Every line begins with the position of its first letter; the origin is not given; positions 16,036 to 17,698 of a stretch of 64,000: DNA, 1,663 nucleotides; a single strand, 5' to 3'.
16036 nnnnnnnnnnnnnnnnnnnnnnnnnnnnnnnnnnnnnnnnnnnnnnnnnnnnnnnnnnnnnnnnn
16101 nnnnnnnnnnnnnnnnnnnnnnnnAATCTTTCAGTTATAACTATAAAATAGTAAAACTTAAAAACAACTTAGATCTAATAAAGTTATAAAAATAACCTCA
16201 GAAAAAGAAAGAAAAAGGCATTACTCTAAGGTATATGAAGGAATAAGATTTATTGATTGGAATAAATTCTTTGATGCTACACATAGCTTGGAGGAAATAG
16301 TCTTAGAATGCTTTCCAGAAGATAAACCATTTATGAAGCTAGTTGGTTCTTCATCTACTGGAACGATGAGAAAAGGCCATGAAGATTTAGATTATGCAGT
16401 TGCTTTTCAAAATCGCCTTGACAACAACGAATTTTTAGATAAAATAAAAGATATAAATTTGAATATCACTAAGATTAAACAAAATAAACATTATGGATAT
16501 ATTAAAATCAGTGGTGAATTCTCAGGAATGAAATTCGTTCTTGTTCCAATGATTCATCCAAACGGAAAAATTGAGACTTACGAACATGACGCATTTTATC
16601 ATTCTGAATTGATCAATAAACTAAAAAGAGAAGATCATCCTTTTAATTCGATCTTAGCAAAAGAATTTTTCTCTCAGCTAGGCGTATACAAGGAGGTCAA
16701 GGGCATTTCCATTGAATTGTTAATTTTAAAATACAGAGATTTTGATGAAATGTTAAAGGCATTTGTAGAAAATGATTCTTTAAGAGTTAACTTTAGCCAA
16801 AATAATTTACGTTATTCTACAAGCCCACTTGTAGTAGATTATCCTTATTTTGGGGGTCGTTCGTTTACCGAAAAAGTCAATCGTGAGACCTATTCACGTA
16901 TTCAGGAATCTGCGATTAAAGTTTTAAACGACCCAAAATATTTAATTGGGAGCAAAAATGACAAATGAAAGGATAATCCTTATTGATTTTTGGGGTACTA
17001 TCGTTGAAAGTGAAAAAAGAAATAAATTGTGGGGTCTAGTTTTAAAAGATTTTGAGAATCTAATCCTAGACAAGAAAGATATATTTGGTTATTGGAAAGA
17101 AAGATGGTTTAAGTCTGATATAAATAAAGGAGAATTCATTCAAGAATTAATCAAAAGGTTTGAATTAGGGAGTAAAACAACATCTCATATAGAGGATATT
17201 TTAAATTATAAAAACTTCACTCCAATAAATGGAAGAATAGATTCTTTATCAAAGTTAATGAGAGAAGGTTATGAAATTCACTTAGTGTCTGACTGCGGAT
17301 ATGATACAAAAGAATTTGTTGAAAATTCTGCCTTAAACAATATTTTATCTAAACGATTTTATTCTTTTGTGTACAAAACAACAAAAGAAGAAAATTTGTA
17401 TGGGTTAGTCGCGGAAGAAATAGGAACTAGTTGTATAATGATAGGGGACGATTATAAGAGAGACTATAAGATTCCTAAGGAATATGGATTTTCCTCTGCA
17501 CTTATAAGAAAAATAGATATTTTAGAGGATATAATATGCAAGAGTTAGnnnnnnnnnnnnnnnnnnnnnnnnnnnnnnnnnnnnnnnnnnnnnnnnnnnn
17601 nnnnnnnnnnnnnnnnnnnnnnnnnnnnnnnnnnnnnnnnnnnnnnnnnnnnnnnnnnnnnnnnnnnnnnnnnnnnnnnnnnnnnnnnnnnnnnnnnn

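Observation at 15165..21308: Translationally coupled six-gene nucleotide/nucleoside/RNA-end enzyme operon of unknown function, next to an IS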

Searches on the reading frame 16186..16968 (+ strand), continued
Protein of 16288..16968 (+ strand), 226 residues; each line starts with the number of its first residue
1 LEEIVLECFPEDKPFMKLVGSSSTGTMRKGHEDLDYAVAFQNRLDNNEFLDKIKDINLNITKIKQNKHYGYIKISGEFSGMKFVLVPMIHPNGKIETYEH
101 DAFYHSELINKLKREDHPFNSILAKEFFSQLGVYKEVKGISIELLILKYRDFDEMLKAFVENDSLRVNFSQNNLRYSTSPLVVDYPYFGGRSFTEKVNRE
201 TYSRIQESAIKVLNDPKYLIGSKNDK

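Call 60: search_protein_families(library=pfam, proteins=[L018:3066-3890:+, L018:7223-8392:+, L018:44-1426:-, L013:3890-4489:-, L013:9214-9834:-, L013:9850-10563:+, L015:8712-9809:+, L015:12933-14621:-, L015:14816-15421:-, L015:5995-7500:+], max_evalue=0.01)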
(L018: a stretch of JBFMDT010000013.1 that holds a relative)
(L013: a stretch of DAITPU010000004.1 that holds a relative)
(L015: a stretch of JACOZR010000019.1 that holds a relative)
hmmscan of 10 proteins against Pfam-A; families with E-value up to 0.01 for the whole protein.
L018:3066-3890:+ (274 aa): 0 families

L018:7223-8392:+ (389 aa): 8 families
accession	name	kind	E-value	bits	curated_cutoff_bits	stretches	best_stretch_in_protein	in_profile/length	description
PF01725.21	Ham1p_like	-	3.6e-20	73.1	22.5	1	4-182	2-172/186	Ham1 family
PF01202.28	SKI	-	6.5e-06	26.8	22.1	1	213-381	2-155/159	Shikimate kinase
PF02224.24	Cytidylate_kin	-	3.1e-05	24.2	26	1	207-242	2-37/211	Cytidylate kinase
PF13207.12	AAA_17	-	0.00015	22.5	27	1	210-280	2-77/136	AAA domain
PF13173.12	AAA_14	-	0.00015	22.2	27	1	206-244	5-47/129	AAA domain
PF13521.12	AAA_28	-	0.0028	18.3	27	1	207-243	3-37/164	AAA domain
PF00004.35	AAA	-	0.0039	18.1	21.2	1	208-236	3-31/131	ATPase family associated with various cellular activities (AAA)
PF13671.12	AAA_33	-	0.0066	17.2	27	0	208-239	4-35/143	AAA domain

L018:44-1426:- (460 aa): 4 families
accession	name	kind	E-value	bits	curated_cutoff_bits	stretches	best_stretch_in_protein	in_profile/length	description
PF13173.12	AAA_14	-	6.3e-24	84.9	27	1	51-182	5-128/129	AAA domain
PF13635.12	DUF4143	-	9.4e-14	51.9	28.1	1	261-410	5-160/160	Domain of unknown function (DUF4143)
PF00004.35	AAA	-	4e-05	24.5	21.2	1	52-122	2-67/131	ATPase family associated with various cellular activities (AAA)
PF03008.20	DUF234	-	0.0011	19.8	22.5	0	372-411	52-91/100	Archaea bacterial proteins of unknown function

L013:3890-4489:- (199 aa): 6 families
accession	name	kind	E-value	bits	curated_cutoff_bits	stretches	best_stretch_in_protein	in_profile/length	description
PF00485.24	PRK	-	3.4e-18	66.6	22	1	4-176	1-188/196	Phosphoribulokinase / Uridine kinase family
PF13238.12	AAA_18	-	1e-05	26.4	29.4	1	5-151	1-117/128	AAA domain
PF01712.25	dNK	-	0.00019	21.7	27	1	5-184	1-189/203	Deoxynucleoside kinase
PF02223.23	Thymidylate_kin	-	0.0014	18.8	27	0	124-188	117-184/185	Thymidylate kinase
PF02224.24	Cytidylate_kin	-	0.0019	18.4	26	0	126-192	131-208/211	Cytidylate kinase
PF03668.21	RapZ-like_N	-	0.0029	17.8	25.4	0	147-195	110-156/158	RapZ-like N-terminal domain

L013:9214-9834:- (206 aa): 0 families

L013:9850-10563:+ (237 aa): 8 families
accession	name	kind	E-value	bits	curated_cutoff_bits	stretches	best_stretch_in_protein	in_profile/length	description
PF01978.25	TrmB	-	6.2e-16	58.4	25.6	1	5-73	1-68/68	Sugar-specific transcriptional regulator TrmB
PF13730.12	HTH_36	-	4.9e-05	23.5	25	1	10-56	3-55/55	Helix-turn-helix domain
PF24033.1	DUF7342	-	0.00066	20.1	31.6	1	24-80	15-72/150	Family of unknown function (DUF7342)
PF01022.26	HTH_5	-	0.0014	18.9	22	0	20-58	9-47/47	Bacterial regulatory protein, arsR family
PF02002.24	TFIIE_alpha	-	0.0046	17.3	22.9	0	10-88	10-94/105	TFIIE alpha subunit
PF12840.13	HTH_20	-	0.0059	17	27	1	19-56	10-48/51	Helix-turn-helix domain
PF09339.16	HTH_IclR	-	0.0069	16.6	22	0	22-57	12-49/52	IclR helix-turn-helix domain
PF21984.2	DnaD_N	-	0.0076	16.9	27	1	4-62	8-71/101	DnaD N-terminal domain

L015:8712-9809:+ (365 aa): 1 family
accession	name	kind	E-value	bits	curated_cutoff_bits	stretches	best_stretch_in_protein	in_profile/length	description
PF13620.12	CarboxypepD_reg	-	0.0006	20.6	32.3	0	27-60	1-34/82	Carboxypeptidase regulatory-like domain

L015:12933-14621:- (562 aa): 4 families
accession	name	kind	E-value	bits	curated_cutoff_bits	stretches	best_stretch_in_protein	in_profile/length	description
PF00404.24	Dockerin_1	-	1.2e-07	32.3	22.9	2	204-251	3-50/57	Dockerin type I domain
PF18911.6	PKD_4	-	0.00016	22.1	27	1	297-374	1-76/85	PKD domain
PF00801.26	PKD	-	0.0035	17.7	23.5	0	322-374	24-73/80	PKD domain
PF06832.18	BiPBP_C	-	0.0048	17.2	26.8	1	297-371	9-83/90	Penicillin-Binding Protein C-terminus Family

L015:14816-15421:- (201 aa): 0 families

L015:5995-7500:+ (501 aa): 6 families
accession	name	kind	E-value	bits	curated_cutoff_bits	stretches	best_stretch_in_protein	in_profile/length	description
PF01409.25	tRNA-synt_2d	-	2.5e-82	276.5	19.8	1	223-495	2-245/246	tRNA synthetases class II core domain (F)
PF00587.30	tRNA-synt_2b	-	0.00035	21.1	29.3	1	340-442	21-132/179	tRNA synthetase class II core domain (G, H, P, S and T)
PF10771.15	DUF2582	-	0.00046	20.7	24.2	0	87-123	20-56/65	Winged helix-turn-helix domain (DUF2582)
PF00152.25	tRNA-synt_2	-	0.00052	19.6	25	0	358-386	93-121/308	tRNA synthetases class II (D, K and N)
PF24409.1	wHTH-PRTase_assc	-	0.005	17.3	27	0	86-137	8-57/83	wHTH-PRTase associated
PF17759.6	tRNA_synthFbeta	-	0.0061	16.5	22.4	0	357-452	97-198/214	Phenylalanyl tRNA synthetase beta chain CLM domain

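Call 64: find_related_loci(query=A4, collection=viral_contigs, flank=10000)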
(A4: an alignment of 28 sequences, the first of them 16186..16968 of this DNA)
Query A4 (260 aa) in viral_contigs; peptide patterns used: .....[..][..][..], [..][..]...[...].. (x = any residue, [..] = any of these).
21 stretches matched a pattern, but none encodes a relative of the query by tblastn (E <= 1e-3).

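Call 83: search_protein_families(library=ncbifam, proteins=[L013:3890-4489:-, L018:7223-8392:+, L013:5369-7033:+, L018:3066-3890:+], max_evalue=0.001)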
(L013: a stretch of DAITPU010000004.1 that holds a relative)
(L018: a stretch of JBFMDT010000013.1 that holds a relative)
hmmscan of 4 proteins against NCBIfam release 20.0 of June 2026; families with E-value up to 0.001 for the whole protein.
L013:3890-4489:- (199 aa): 12 families
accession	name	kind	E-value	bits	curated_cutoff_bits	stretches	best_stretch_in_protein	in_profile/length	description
NF004018.0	PRK05480.1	equivalog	3.3e-26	92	180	1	3-179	7-189/210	uridine kinase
TIGR00235.1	udk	equivalog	2.4e-24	86.1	220.3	1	3-178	7-188/207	uridine kinase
NF005655.0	PRK07429.1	subfamily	5.3e-17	61.9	236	1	2-189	8-199/326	phosphoribulokinase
NF006085.0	PRK08233.1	equivalog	4.6e-08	33.1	198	1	4-198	7-182/184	hypothetical protein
NF005807.0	PRK07667.1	equivalog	8e-08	32.1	221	1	3-173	18-190/193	kinase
NF006746.0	PRK09270.1-5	subfamily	4e-06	25.9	250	1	4-148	23-171/210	nucleoside/nucleotide kinase family protein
TIGR00554.2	panK_bact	equivalog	8.1e-05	22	235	1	3-134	83-226/310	type I pantothenate kinase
TIGR00041.1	DTMP_kinase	equivalog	0.0002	21.1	83.25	0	124-186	128-193/196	dTMP kinase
NF005115.0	PRK06547.1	equivalog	0.00021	20.7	173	0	91-151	85-142/172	hypothetical protein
NF006743.0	PRK09270.1-2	equivalog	0.00042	19.4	227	1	4-145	30-175/217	nucleoside/nucleotide kinase family protein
TIGR03263.1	guanyl_kin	equivalog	0.00049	19.8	160.45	0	4-37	3-36/180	guanylate kinase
TIGR00017.1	cmk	equivalog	0.00079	19.2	135.55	0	126-154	139-166/217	(d)CMP kinase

L018:7223-8392:+ (389 aa): 13 families
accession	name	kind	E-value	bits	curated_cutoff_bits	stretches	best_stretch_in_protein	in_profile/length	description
NF011397.0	PRK14822.1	equivalog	8.2e-20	71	234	1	2-176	3-172/201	XTP/dITP diphosphatase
TIGR00042.1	TIGR00042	equivalog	3e-17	62.6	145.35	1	2-183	1-169/184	RdgB/HAM1 family non-canonical purine NTP pyrophosphatase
NF011399.0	PRK14824.1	subfamily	6.2e-15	55.2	267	1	1-142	3-151/206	putative deoxyribonucleotide triphosphate pyrophosphatase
NF011401.0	PRK14826.1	equivalog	2.7e-12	46.6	268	1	2-189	10-206/226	putative deoxyribonucleotide triphosphate pyrophosphatase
NF011398.0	PRK14823.1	equivalog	2.1e-10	40.7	272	1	1-142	1-139/191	non-canonical purine NTP diphosphatase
NF002698.0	PRK02491.1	equivalog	7.3e-08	31.8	301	1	4-199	131-320/328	nucleoside-triphosphate diphosphatase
NF003456.0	PRK05057.1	equivalog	1.2e-06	28.5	195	1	206-382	7-168/173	shikimate kinase AroK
TIGR01526.1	nadR_NMN_Atrans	equivalog_domain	1.9e-06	27.4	341.15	1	190-265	152-222/325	nicotinamide-nucleotide adenylyltransferase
NF011396.0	PRK14821.1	equivalog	4.8e-06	26.2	203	1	1-199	1-180/185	XTP/dITP diphosphatase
NF011400.0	PRK14825.1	equivalog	5.4e-06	26.3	246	1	4-201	5-196/199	putative deoxyribonucleotide triphosphate pyrophosphatase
TIGR00017.1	cmk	equivalog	2.9e-05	23.9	135.55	1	204-252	3-49/217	(d)CMP kinase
NF002988.0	PRK03731.1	equivalog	0.00025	20.8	161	1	205-242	4-41/174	shikimate kinase AroL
NF040667.1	hom_kin_desulfo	exception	0.00066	19.6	197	0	206-240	3-37/163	homoserine kinase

L013:5369-7033:+ (554 aa): 1 family
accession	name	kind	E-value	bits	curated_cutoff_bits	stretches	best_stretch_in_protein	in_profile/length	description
NF003009.0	PRK03826.1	equivalog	3.4e-06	26.9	122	1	7-150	3-150/197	5'-deoxynucleotidase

L018:3066-3890:+ (274 aa): 0 families

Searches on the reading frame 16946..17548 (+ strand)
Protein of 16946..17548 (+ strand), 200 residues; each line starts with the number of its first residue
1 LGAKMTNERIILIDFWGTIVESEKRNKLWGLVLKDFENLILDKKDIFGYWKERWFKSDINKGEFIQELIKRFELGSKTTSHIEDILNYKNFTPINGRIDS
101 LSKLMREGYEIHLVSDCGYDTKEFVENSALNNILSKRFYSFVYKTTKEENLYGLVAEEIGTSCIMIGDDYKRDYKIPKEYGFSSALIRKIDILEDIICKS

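Call 3: search_protein_families(library=pfam, proteins=[window:16946-17548:+], max_evalue=0.1)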
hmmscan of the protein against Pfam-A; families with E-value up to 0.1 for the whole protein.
window:16946-17548:+ (200 aa): 6 families
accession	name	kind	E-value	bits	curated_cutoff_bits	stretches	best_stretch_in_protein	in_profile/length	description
PF05586.16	Ant_C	-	0.0046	18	25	1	80-110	41-71/93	Anthrax receptor C-terminus region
PF00702.32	Hydrolase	-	0.0085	16.9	26.4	1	9-175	2-185/191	haloacid dehalogenase-like hydrolase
PF13419.12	HAD_2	-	0.013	16.1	23.8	1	65-184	49-175/178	Haloacid dehalogenase-like hydrolase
PF20353.3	DUF6648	-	0.018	15.3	27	0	21-47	127-154/182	Family of unknown function (DUF6648)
PF13242.12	Hydrolase_like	-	0.019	15.3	22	1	161-188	22-49/75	HAD-hyrolase-like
PF13884.11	Peptidase_S74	-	0.048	14.4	22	0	127-159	14-49/58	Chaperone of endosialidase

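Call 4: search_protein_families(library=ncbifam, proteins=[window:16946-17548:+], max_evalue=0.1)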
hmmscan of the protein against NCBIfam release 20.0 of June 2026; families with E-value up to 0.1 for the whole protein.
window:16946-17548:+ (200 aa): 5 families
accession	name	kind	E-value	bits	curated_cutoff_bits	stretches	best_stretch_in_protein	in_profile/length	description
TIGR02252.1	DREG-2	subfamily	2.3e-05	24.3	155.2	1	88-186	101-203/203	HAD hydrolase, REG-2-like, family IA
TIGR01549.1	HAD-SF-IA-v1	subfamily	5.8e-05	23.5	23.3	1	106-180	72-148/149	HAD-IA family hydrolase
TIGR01460.1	HAD-SF-IIA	subfamily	0.011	15.5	100.15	1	159-188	217-244/246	HAD-IIA family hydrolase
TIGR01662.1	HAD-SF-IIIA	subfamily_domain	0.03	14.4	44.6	0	89-187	22-138/141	HAD-IIIA family hydrolase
NF006506.0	PRK08942.1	equivalog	0.079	12.5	178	0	85-133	22-70/182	D-glycero-beta-D-manno-heptose 1,7-bisphosphate 7-phosphatase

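Call 5: search_protein_families(library=padloc, proteins=[window:16946-17548:+], max_evalue=0.1)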
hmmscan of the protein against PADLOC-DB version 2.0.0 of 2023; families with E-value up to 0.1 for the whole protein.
window:16946-17548:+ (200 aa): 0 families

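Call 6: search_protein_families(library=phrogs, proteins=[window:16946-17548:+], max_evalue=0.01)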
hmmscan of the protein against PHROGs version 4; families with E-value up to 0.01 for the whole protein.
window:16946-17548:+ (200 aa): 2 families
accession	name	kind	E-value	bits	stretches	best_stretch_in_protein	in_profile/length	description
phrog_1980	-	tail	0.0019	18.6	1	98-159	309-375/449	tail fiber protein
phrog_1238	-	moron, auxiliary metabolic gene and host takeover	0.0022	18.6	0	4-27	18-41/155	phosphoheptose isomerase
